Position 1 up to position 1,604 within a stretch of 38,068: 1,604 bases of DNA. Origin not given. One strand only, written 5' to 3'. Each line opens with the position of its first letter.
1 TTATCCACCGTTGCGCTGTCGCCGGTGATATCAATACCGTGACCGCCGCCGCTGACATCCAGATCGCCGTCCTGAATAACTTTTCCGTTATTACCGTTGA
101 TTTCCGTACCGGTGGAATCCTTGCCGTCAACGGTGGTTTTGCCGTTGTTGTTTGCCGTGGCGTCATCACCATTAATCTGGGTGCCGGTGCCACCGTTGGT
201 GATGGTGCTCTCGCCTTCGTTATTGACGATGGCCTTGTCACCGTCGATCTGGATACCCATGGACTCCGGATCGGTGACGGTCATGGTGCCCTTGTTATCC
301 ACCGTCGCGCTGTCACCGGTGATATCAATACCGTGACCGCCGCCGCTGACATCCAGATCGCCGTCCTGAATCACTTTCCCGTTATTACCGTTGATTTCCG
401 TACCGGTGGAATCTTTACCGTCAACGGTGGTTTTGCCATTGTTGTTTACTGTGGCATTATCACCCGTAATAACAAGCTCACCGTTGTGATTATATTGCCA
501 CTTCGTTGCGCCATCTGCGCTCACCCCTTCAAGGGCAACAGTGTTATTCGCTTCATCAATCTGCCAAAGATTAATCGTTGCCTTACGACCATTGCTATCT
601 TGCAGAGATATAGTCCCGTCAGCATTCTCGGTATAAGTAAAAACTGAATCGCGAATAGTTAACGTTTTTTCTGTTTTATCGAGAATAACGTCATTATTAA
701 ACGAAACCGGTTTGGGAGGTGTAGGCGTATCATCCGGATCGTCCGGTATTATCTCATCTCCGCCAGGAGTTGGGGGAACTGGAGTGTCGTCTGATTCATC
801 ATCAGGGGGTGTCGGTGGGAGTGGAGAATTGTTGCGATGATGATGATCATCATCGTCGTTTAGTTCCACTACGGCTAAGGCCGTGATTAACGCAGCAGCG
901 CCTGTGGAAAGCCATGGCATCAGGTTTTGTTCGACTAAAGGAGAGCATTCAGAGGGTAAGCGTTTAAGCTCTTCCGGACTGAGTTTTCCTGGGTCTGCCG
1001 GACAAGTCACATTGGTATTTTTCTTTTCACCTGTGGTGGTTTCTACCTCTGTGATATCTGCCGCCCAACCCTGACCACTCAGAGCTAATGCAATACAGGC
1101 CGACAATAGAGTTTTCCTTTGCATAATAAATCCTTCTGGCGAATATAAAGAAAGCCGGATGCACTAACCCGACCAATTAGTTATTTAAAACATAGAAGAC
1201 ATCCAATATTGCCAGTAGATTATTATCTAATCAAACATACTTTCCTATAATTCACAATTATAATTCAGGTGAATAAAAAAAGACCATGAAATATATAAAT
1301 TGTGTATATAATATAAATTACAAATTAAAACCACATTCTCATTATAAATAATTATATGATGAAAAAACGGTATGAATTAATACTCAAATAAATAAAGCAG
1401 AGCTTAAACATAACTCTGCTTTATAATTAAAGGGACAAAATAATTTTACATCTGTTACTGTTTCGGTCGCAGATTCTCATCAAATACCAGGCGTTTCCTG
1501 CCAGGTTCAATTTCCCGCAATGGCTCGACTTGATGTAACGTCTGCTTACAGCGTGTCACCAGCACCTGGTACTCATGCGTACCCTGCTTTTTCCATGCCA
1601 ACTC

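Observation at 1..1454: ydbA autotransporter start with 98-aa tandem passenger repeats and a long AT-rich upstream region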

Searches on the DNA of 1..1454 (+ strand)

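Call 8: search_dna_similar(query=window:1-1454:+, collection=ecoli_genomes, mode=near, max_rows=30)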
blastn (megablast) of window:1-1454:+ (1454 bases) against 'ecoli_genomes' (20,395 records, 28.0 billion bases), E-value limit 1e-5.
Records with a match: 2449; places in all: 13436; records where one place covers at least 80% of the query: 2049.
Genomes with a match: 2449 of 5426; with a place that covers at least 80% of the query: 2049. Places per genome that has any: lowest 1, median 4, highest 16. On chromosomes: 13429 places; on plasmids: 7.
Best place of each record, by identity: >=99% 470; 95-99% 793; 90-95% 146; 80-90% 1040.
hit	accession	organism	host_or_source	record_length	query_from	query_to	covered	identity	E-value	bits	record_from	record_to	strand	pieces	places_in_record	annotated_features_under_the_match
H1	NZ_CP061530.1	Escherichia coli strain WEM25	Beach water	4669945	1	1454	100%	100.0%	0e+0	2705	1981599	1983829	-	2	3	autotransporter outer membrane beta-barrel domain-containing protein | IS1-like element IS1A family transposase | hypothetical protein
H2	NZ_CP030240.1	Escherichia coli strain ER1709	-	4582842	1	1454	100%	100.0%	0e+0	2686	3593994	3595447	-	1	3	beta strand repeat-containing protein | hypothetical protein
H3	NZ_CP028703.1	Escherichia coli strain ME8067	Laboratory strain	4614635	1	1454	100%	100.0%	0e+0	2686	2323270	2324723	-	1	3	beta strand repeat-containing protein | hypothetical protein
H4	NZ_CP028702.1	Escherichia coli strain J53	Laboratory strain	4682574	1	1454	100%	100.0%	0e+0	2686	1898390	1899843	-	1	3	beta strand repeat-containing protein | hypothetical protein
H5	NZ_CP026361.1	Escherichia coli strain 1A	not applicable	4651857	1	1454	100%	100.0%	0e+0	2686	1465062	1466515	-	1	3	beta strand repeat-containing protein | hypothetical protein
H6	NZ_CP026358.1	Escherichia coli strain 2A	not applicable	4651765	1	1454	100%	100.0%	0e+0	2686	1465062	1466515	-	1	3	beta strand repeat-containing protein | hypothetical protein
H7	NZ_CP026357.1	Escherichia coli strain 2F_0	not applicable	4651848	1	1454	100%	100.0%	0e+0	2686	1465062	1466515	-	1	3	beta strand repeat-containing protein | hypothetical protein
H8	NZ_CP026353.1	Escherichia coli strain 4A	not applicable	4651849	1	1454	100%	100.0%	0e+0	2686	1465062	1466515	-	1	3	beta strand repeat-containing protein | hypothetical protein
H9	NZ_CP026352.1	Escherichia coli strain 4FA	not applicable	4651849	1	1454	100%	100.0%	0e+0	2686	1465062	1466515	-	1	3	beta strand repeat-containing protein | hypothetical protein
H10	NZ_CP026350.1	Escherichia coli strain 5FA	not applicable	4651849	1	1454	100%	100.0%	0e+0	2686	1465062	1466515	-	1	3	beta strand repeat-containing protein | hypothetical protein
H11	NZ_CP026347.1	Escherichia coli strain 7A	not applicable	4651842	1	1454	100%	100.0%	0e+0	2686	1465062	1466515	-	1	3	beta strand repeat-containing protein | hypothetical protein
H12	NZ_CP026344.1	Escherichia coli strain 8FA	not applicable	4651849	1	1454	100%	100.0%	0e+0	2686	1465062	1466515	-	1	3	beta strand repeat-containing protein | hypothetical protein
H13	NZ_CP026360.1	Escherichia coli strain 1FA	not applicable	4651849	1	1454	100%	100.0%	0e+0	2686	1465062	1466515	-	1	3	beta strand repeat-containing protein | hypothetical protein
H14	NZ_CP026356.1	Escherichia coli strain 2FA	not applicable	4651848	1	1454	100%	100.0%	0e+0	2686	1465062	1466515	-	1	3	beta strand repeat-containing protein | hypothetical protein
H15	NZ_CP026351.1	Escherichia coli strain 5A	not applicable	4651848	1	1454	100%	100.0%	0e+0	2686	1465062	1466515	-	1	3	beta strand repeat-containing protein | hypothetical protein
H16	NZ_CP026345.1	Escherichia coli strain 8A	not applicable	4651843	1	1454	100%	100.0%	0e+0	2686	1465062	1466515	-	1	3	beta strand repeat-containing protein | hypothetical protein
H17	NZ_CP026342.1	Escherichia coli strain 9FA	not applicable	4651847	1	1454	100%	100.0%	0e+0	2686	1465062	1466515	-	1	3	beta strand repeat-containing protein | hypothetical protein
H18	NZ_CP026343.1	Escherichia coli strain 9A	not applicable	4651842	1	1454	100%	100.0%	0e+0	2686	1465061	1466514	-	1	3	beta strand repeat-containing protein | hypothetical protein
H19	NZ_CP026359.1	Escherichia coli strain 2_0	not applicable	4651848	1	1454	100%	100.0%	0e+0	2686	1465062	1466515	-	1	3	beta strand repeat-containing protein | hypothetical protein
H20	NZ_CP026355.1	Escherichia coli strain 3A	not applicable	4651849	1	1454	100%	100.0%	0e+0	2686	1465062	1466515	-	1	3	beta strand repeat-containing protein | hypothetical protein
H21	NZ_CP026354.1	Escherichia coli strain 3FA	not applicable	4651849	1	1454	100%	100.0%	0e+0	2686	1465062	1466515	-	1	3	beta strand repeat-containing protein | hypothetical protein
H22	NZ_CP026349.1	Escherichia coli strain 6A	not applicable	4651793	1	1454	100%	100.0%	0e+0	2686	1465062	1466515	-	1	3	beta strand repeat-containing protein | hypothetical protein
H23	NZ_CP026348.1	Escherichia coli strain 6FA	not applicable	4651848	1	1454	100%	100.0%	0e+0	2686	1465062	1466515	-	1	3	beta strand repeat-containing protein | hypothetical protein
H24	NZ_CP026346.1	Escherichia coli strain 7FA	not applicable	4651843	1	1454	100%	100.0%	0e+0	2686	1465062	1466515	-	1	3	beta strand repeat-containing protein | hypothetical protein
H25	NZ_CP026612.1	Escherichia coli strain DTU-1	in vitro laboratory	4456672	1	1454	100%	100.0%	0e+0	2686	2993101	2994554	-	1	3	beta strand repeat-containing protein | hypothetical protein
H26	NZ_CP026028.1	Escherichia coli strain CIT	Essential oils isolation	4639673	1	1454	100%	100.0%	0e+0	2686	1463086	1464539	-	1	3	beta strand repeat-containing protein | hypothetical protein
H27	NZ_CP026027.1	Escherichia coli strain LIM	Essential oils isolation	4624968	1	1454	100%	100.0%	0e+0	2686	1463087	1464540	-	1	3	beta strand repeat-containing protein | hypothetical protein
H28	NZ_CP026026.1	Escherichia coli strain CAR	Essential oils isolation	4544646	1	1454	100%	100.0%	0e+0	2686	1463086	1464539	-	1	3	beta strand repeat-containing protein | hypothetical protein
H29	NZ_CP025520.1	Escherichia coli strain DH5alpha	common laboratory strain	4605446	1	1454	100%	100.0%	0e+0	2686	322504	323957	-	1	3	beta strand repeat-containing protein | hypothetical protein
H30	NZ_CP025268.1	Escherichia coli str. K-12 substr. MG1655 strain K-12 ...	Homo sapiens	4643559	1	1454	100%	100.0%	0e+0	2686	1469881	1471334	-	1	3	beta strand repeat-containing protein | hypothetical protein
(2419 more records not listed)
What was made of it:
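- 2449 of 5426 complete genomes have a match and 2049 cover at least 80% of it (call 8).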

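Call 9: get_annotated_region(hit=H30, flank=14000)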
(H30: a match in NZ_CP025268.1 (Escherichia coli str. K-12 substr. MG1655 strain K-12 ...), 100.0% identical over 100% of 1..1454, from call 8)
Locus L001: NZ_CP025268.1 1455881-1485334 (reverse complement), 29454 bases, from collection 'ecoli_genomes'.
description: Escherichia coli str. K-12 substr. MG1655 strain K-12 chromosome, complete genome
organism: Escherichia coli str. K-12 substr. MG1655 strain K-12 substr. MG1655 (NCBI taxid 511145)
replicon: chromosome; assembly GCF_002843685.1
host: Homo sapiens; source: -; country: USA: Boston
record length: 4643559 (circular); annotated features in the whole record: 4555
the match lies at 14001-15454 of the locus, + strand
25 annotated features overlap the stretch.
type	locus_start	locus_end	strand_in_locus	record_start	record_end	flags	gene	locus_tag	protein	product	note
CDS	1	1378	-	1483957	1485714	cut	ynbC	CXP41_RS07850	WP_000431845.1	bifunctional alpha/beta hydrolase/class I SAM-dependent methyltransferase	-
CDS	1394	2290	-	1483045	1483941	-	ynbB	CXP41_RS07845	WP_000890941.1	phosphatidate cytidylyltransferase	-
CDS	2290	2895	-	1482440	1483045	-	ynbA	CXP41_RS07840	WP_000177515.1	CDP-alcohol phosphatidyltransferase family protein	-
CDS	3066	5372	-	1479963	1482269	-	ydbD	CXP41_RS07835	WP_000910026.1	DUF2773 domain-containing bactofilin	-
CDS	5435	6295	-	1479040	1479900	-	pdxI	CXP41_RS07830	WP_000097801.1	pyridoxine 4-dehydrogenase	-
CDS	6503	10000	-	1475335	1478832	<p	-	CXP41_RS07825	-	autotransporter domain-containing protein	incomplete; partial in the middle of a contig; missing N-terminus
CDS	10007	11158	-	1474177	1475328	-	-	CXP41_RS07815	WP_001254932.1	IS30-like element IS30 family transposase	-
CDS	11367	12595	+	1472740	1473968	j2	-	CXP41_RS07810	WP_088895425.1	IS3-like element IS2 family transposase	programmed frameshift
CDS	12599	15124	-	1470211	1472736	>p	-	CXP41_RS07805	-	beta strand repeat-containing protein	incomplete; partial in the middle of a contig; missing C-terminus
CDS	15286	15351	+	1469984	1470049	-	-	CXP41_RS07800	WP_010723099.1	hypothetical protein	-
CDS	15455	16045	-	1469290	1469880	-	paaY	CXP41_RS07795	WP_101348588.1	phenylacetic acid degradation protein PaaY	-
CDS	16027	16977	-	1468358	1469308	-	paaX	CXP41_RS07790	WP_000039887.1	phenylacetic acid degradation operon negative regulatory protein PaaX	-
CDS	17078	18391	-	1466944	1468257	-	paaK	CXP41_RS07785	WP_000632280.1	phenylacetate--CoA ligase PaaK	-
CDS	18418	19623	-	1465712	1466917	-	paaJ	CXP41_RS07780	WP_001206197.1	bifunctional 3-oxoadipyl-CoA/3-oxo-5,6-dehydrosuberyl-CoA thiolase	-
CDS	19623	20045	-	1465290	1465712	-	paaI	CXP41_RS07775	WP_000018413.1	hydroxyphenylacetyl-CoA thioesterase PaaI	-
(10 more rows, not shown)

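Call 12: search_dna_similar(query=window:1-1454:+, collection=ecoli_genomes, mode=near, max_rows=40, rows=spread)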
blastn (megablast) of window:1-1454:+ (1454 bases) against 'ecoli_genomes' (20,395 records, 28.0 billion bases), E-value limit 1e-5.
Records with a match: 2449; places in all: 13436; records where one place covers at least 80% of the query: 2049.
Genomes with a match: 2449 of 5426; with a place that covers at least 80% of the query: 2049. Places per genome that has any: lowest 1, median 4, highest 16. On chromosomes: 13429 places; on plasmids: 7.
Best place of each record, by identity: >=99% 470; 95-99% 793; 90-95% 146; 80-90% 1040.
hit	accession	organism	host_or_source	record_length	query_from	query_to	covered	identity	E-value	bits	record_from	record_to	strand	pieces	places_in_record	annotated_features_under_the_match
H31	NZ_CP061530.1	Escherichia coli strain WEM25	Beach water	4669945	1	1454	100%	100.0%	0e+0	2705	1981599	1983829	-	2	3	autotransporter outer membrane beta-barrel domain-containing protein | IS1-like element IS1A family transposase | hypothetical protein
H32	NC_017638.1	Escherichia coli DH1 strain DH1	-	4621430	1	1454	100%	100.0%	0e+0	2686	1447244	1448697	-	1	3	beta strand repeat-containing protein | hypothetical protein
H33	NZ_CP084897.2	Escherichia coli strain gb37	laboratory experiment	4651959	1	1454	100%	100.0%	0e+0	2686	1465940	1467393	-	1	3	beta strand repeat-containing protein | hypothetical protein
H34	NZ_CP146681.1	Escherichia coli strain MS 196-1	Homo sapiens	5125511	1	1454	100%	100.0%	0e+0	2686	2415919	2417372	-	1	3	autotransporter outer membrane beta-barrel domain-containing protein | hypothetical protein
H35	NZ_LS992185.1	Escherichia coli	-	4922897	1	1454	100%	99.9%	0e+0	2680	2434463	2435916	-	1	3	autotransporter outer membrane beta-barrel domain-containing protein | hypothetical protein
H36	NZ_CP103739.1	Escherichia coli strain 3359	Homo sapiens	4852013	1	1454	100%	99.0%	0e+0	2608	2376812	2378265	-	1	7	beta strand repeat-containing protein | hypothetical protein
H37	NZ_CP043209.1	Escherichia coli O16:H48 strain PG20180052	mouse gut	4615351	1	1454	100%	98.3%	0e+0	3366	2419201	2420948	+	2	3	beta strand repeat-containing protein | hypothetical protein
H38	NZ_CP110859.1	Escherichia coli strain TSW4848-W1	SW4848was obtained from City Park Lake, ...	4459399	1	1454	100%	98.3%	0e+0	3366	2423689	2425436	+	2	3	beta strand repeat-containing protein | hypothetical protein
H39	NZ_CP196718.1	Escherichia coli strain EC26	Bovine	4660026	1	1454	100%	98.3%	0e+0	3366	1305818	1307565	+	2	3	autotransporter domain-containing protein | hypothetical protein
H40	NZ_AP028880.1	Escherichia coli strain N61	Bos taurus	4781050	1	1454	100%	98.3%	0e+0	3366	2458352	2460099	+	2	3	BigA/YdbA N-terminal beta-barrel domain-containing protein | hypothetical protein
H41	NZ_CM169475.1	Escherichia coli strain MARGA_4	Homo sapiens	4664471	1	1454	100%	98.3%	0e+0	3360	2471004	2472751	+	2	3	beta strand repeat-containing protein | hypothetical protein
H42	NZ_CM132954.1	Escherichia coli strain 361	Homo sapiens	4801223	1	1454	100%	98.0%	0e+0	3310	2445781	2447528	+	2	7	BigA/YdbA N-terminal beta-barrel domain-containing protein | hypothetical protein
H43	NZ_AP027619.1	Escherichia coli strain PSJ-07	Homo sapiens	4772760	1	1454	100%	97.7%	0e+0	3283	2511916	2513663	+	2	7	autotransporter domain-containing protein | hypothetical protein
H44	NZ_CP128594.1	Escherichia coli strain VG1046-3E9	farm environment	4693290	1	1454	100%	96.2%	0e+0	3094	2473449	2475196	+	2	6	autotransporter domain-containing protein | hypothetical protein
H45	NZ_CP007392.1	Escherichia coli strain ST2747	-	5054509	1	1454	100%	94.4%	0e+0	2231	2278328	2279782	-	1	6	autotransporter domain-containing protein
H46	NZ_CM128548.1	Escherichia coli strain MMC-J-0078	Homo sapiens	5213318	19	1454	95%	93.2%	0e+0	2025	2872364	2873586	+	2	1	BigA/YdbA N-terminal beta-barrel domain-containing protein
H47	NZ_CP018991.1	Escherichia coli strain Ecol_AZ146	Homo sapiens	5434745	1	1454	100%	87.4%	0e+0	1663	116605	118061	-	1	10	hypothetical protein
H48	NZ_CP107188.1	Escherichia coli strain R2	human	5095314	1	1454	100%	87.4%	0e+0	1663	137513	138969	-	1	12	EntS/YbdA MFS transporter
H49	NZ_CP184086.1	Escherichia coli strain AZ167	Homo sapiens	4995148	1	1454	100%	87.4%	0e+0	1663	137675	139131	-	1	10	hypothetical protein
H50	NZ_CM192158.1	Escherichia coli strain CMZE087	Homo sapiens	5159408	1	1454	100%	87.4%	0e+0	1663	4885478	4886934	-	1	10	pectate lyase-fold domain-containing protein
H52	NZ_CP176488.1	Escherichia coli strain N1131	Homo sapiens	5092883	28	1454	91%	94.3%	0e+0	2025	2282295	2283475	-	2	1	autotransporter domain-containing protein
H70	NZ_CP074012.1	Escherichia coli strain PI24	Pig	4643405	1414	1454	3%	100.0%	3e-10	77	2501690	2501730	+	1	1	none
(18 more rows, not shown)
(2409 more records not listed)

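Call 13: get_annotated_region(hit=H34, flank=10000)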
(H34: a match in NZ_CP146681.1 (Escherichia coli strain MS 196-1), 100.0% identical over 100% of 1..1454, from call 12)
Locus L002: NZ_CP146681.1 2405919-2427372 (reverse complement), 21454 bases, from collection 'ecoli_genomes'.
description: Escherichia coli strain MS 196-1 chromosome, complete genome
organism: Escherichia coli strain MS 196-1 (NCBI taxid 562)
replicon: chromosome; assembly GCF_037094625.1
host: Homo sapiens; source: Colon; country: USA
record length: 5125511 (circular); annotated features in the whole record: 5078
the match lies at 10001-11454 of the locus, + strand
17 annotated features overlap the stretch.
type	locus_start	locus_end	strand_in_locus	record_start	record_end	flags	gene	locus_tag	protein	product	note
CDS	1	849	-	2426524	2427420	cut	ynbB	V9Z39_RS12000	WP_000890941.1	phosphatidate cytidylyltransferase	-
CDS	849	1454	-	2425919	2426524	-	ynbA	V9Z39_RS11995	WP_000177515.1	CDP-alcohol phosphatidyltransferase family protein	-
CDS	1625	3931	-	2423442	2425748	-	ydbD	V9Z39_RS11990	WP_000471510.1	DUF2773 domain-containing bactofilin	-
CDS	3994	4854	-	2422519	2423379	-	pdxI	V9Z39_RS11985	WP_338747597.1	pyridoxine 4-dehydrogenase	-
CDS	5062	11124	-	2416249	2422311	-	-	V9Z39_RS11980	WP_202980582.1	autotransporter outer membrane beta-barrel domain-containing protein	-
CDS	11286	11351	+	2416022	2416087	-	-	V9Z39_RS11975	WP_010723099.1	hypothetical protein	-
CDS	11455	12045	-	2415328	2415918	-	paaY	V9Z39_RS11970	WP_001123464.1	phenylacetic acid degradation protein PaaY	-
CDS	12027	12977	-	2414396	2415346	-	paaX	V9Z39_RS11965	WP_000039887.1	phenylacetic acid degradation operon negative regulatory protein PaaX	-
CDS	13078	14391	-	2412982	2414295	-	paaK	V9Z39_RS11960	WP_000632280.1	phenylacetate--CoA ligase PaaK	-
CDS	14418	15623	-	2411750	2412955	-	paaJ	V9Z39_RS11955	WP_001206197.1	bifunctional 3-oxoadipyl-CoA/3-oxo-5,6-dehydrosuberyl-CoA thiolase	-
CDS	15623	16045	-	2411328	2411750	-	paaI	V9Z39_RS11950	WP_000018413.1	hydroxyphenylacetyl-CoA thioesterase PaaI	-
CDS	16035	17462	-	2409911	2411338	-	paaH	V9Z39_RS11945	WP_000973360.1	3-hydroxyacyl-CoA dehydrogenase PaaH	-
CDS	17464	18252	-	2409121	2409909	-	paaG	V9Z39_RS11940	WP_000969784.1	2-(1,2-epoxy-1,2-dihydrophenyl)acetyl-CoA isomerase PaaG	-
CDS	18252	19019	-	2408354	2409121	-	paaF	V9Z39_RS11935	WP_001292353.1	2,3-dehydroadipyl-CoA hydratase PaaF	-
CDS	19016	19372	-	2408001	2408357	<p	-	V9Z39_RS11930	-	2Fe-2S iron-sulfur cluster-binding protein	incomplete; partial in the middle of a contig; missing N-terminus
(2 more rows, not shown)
